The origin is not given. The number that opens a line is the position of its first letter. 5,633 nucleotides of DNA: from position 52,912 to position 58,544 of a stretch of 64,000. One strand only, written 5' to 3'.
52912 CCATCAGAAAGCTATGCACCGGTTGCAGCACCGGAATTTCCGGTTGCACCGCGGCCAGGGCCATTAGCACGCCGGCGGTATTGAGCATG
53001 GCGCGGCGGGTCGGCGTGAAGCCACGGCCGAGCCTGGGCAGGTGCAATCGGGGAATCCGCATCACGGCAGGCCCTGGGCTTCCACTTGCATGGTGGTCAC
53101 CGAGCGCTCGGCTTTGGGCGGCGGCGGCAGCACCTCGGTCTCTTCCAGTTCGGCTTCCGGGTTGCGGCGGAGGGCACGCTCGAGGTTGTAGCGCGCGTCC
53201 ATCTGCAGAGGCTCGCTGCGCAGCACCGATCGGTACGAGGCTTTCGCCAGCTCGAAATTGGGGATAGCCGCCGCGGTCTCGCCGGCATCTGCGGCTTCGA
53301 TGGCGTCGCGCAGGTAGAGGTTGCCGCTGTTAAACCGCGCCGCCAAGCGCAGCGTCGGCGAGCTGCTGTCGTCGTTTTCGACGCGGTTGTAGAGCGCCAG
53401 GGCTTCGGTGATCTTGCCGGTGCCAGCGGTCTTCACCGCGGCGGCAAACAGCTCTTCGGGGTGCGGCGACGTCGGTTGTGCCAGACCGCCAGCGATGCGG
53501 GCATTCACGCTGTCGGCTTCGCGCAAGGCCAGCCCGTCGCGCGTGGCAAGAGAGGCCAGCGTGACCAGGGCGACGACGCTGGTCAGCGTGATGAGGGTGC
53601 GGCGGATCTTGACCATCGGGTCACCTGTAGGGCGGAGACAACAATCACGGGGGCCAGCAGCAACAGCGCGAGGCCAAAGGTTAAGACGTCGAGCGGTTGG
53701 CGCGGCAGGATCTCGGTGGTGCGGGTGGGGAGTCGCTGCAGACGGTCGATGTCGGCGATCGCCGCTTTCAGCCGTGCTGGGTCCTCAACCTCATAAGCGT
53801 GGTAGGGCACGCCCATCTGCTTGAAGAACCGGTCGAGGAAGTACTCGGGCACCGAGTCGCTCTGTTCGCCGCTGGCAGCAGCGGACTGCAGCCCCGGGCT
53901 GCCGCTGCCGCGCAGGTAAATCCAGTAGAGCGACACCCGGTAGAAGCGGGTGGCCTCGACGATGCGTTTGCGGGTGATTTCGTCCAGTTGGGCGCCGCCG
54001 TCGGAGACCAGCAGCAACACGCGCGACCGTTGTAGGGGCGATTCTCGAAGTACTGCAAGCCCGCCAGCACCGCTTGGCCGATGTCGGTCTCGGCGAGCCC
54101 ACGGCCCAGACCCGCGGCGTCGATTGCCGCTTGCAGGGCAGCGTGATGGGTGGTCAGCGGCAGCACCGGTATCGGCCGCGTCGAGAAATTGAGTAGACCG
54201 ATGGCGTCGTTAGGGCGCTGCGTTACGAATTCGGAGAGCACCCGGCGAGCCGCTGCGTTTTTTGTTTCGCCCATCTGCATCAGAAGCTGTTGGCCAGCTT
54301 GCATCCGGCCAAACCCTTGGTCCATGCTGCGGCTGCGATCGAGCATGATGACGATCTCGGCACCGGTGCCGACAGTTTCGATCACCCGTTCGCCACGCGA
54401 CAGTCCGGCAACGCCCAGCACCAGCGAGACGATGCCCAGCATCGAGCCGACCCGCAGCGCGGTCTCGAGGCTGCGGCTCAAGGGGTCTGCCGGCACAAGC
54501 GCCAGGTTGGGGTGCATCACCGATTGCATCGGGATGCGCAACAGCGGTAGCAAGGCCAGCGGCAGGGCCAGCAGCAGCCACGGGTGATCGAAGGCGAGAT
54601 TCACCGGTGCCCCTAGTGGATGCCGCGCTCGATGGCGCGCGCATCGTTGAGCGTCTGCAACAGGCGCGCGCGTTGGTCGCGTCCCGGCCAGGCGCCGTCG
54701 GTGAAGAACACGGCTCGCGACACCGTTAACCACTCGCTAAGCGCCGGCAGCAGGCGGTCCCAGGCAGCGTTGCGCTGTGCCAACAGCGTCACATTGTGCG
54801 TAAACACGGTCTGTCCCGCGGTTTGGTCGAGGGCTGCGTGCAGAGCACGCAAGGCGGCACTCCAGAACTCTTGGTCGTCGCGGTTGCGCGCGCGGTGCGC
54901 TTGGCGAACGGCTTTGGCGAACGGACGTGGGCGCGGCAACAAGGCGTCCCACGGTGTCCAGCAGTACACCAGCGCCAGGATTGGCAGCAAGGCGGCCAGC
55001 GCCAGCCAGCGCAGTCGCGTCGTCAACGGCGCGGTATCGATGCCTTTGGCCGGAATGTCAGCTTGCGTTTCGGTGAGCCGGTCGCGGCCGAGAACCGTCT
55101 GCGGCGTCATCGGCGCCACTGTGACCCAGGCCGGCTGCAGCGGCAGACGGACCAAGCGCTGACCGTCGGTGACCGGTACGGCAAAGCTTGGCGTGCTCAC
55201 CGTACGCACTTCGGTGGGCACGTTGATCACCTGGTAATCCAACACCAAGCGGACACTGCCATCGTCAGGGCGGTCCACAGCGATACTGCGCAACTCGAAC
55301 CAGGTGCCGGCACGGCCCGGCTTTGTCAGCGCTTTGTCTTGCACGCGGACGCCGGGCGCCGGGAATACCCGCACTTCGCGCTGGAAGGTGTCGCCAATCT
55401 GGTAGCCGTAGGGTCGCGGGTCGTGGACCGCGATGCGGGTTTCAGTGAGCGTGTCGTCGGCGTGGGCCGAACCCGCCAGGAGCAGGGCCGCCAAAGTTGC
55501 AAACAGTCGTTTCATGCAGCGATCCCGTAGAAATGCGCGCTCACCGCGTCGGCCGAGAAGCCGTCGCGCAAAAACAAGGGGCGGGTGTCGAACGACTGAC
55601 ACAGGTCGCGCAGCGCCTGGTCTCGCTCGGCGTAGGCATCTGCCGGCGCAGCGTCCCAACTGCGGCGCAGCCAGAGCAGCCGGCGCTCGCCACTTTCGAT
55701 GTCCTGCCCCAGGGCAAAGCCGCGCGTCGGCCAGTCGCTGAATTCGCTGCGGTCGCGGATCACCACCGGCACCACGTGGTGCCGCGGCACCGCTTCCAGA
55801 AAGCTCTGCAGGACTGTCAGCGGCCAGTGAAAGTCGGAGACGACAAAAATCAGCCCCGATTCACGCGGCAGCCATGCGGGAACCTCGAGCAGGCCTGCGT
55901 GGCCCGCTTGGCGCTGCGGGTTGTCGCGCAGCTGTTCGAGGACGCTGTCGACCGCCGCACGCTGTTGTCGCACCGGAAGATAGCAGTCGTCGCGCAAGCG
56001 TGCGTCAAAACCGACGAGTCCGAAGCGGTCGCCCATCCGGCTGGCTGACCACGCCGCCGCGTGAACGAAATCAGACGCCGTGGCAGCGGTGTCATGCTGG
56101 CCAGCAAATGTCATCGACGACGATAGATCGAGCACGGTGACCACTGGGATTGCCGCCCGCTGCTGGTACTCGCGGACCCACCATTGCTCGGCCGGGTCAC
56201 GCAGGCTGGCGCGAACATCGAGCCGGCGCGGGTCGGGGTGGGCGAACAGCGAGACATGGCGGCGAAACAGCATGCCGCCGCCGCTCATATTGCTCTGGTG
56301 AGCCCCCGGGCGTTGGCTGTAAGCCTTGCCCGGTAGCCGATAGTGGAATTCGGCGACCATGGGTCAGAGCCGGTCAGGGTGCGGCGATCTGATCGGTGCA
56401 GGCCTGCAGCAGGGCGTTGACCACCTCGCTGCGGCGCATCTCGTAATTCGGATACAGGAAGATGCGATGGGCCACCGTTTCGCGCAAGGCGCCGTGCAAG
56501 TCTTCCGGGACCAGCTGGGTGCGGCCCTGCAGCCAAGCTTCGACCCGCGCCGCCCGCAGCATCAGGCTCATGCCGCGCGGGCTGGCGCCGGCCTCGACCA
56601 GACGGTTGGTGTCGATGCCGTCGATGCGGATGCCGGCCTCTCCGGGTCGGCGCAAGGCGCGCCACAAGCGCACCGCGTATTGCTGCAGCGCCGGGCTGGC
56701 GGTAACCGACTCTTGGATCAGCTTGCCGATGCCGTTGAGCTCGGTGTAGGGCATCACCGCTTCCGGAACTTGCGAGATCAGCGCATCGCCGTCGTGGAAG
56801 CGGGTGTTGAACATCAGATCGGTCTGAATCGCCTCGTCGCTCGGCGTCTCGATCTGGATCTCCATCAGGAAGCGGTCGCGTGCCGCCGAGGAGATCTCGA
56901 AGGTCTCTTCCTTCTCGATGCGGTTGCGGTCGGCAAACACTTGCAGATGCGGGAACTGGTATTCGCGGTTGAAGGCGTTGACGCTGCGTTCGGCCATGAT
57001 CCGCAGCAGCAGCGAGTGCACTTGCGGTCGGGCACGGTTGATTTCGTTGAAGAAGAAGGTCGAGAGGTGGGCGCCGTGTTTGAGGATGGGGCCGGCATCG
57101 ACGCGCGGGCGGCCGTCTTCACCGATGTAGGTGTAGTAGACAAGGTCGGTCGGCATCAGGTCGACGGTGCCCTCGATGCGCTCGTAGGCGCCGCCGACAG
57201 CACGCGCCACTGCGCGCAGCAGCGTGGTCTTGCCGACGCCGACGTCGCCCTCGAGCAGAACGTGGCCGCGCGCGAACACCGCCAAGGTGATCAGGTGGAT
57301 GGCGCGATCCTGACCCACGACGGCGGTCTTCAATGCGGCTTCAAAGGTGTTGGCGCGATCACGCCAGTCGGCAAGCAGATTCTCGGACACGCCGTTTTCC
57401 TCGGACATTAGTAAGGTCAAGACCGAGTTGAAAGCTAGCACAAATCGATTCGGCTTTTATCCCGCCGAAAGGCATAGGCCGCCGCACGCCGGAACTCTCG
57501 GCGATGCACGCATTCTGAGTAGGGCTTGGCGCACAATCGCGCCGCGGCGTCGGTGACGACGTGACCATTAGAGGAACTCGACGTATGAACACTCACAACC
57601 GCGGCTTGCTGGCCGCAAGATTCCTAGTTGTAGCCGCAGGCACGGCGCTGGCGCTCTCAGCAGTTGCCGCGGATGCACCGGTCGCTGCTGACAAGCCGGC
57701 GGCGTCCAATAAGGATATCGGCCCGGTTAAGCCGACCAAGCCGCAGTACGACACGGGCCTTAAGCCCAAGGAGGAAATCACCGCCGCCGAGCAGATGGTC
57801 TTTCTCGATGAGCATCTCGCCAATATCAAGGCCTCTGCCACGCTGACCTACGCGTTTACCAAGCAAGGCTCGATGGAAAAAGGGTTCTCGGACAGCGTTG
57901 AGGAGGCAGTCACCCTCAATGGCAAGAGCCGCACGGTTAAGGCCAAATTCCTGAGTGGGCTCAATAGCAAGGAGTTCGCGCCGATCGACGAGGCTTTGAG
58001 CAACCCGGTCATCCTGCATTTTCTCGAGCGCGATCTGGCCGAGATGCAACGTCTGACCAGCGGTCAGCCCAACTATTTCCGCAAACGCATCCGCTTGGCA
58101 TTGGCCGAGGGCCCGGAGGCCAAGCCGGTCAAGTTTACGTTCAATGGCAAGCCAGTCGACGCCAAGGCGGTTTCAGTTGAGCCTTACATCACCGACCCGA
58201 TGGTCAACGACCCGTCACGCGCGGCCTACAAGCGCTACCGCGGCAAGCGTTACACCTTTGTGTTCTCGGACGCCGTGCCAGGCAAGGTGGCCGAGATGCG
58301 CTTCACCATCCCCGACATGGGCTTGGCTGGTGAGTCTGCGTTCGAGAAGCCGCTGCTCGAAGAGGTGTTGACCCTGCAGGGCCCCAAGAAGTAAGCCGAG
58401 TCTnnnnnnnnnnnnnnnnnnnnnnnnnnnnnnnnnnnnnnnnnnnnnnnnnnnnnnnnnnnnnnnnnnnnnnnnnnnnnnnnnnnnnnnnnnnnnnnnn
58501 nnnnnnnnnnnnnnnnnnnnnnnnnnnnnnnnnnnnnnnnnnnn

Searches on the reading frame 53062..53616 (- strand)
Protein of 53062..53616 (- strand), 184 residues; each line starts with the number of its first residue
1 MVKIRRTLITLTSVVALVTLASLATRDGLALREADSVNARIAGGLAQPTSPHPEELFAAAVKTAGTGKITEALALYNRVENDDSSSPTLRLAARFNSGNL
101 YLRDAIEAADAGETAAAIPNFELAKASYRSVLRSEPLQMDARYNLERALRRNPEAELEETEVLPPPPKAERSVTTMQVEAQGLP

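Call 10: search_protein_families(library=ncbifam, proteins=[window:53062-53616:-], max_evalue=0.00001)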
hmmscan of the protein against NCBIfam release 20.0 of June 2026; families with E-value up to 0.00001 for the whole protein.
window:53062-53616:- (184 aa): 1 family
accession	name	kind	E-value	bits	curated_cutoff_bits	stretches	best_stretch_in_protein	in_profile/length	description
NF047507.1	TPR_BatC_Lepto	exception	3.2e-07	30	175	1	66-159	71-149/214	TPR repeat-containing protein BatC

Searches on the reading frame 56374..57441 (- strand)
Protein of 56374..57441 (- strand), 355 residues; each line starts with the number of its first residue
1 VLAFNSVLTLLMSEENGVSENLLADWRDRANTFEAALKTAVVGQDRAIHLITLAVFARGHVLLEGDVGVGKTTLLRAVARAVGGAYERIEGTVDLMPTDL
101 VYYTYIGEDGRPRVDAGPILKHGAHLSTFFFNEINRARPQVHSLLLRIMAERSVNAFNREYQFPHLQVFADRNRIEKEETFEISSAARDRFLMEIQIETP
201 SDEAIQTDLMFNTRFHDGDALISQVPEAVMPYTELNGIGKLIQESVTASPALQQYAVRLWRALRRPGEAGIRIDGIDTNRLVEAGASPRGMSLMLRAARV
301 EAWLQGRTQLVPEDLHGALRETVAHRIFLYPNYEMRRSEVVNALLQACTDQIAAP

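Call 10: search_protein_families(library=ncbifam, proteins=[window:56374-57441:-], max_evalue=0.00001)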
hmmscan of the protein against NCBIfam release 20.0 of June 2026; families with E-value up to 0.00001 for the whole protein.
window:56374-57441:- (355 aa): 2 families
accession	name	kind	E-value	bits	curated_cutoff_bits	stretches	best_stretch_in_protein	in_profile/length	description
TIGR02640.1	gas_vesic_GvpN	equivalog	7.6e-06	25.6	266.8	0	128-170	108-150/262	gas vesicle protein GvpN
TIGR00764.1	lon_rel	equivalog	8e-06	24.7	516.6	0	39-80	18-59/608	ATP-dependent protease LonB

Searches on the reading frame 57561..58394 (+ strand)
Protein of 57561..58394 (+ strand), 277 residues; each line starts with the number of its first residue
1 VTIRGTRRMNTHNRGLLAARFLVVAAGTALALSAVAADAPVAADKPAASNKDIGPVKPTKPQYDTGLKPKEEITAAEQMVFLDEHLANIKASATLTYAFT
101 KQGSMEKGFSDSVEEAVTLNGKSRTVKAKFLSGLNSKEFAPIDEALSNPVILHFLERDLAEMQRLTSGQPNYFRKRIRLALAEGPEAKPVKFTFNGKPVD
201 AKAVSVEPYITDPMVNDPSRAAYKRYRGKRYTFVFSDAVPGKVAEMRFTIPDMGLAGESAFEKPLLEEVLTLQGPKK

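Call 33: search_protein_families(library=ncbifam, proteins=[window:57561-58394:+], max_evalue=0.001)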
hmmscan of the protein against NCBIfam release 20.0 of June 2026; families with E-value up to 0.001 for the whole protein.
window:57561-58394:+ (277 aa): 0 families

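Call 43: search_protein_families(library=ncbifam, proteins=[window:57561-58394:+], max_evalue=0.01)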
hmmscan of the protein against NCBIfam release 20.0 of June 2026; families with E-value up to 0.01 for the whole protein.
window:57561-58394:+ (277 aa): 0 families

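Call 44: search_protein_families(library=pfam, proteins=[window:57561-58394:+], max_evalue=0.01)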
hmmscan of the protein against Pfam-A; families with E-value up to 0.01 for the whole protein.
window:57561-58394:+ (277 aa): 0 families
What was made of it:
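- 57561..58394 (+): Context: a secreted protein of unknown family. Its homologues (41-43% identity) lie between MoxJ_2 and the hydrolase gene in 28 related loci. No Pfam or NCBIfam match was found (calls 33, 44).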
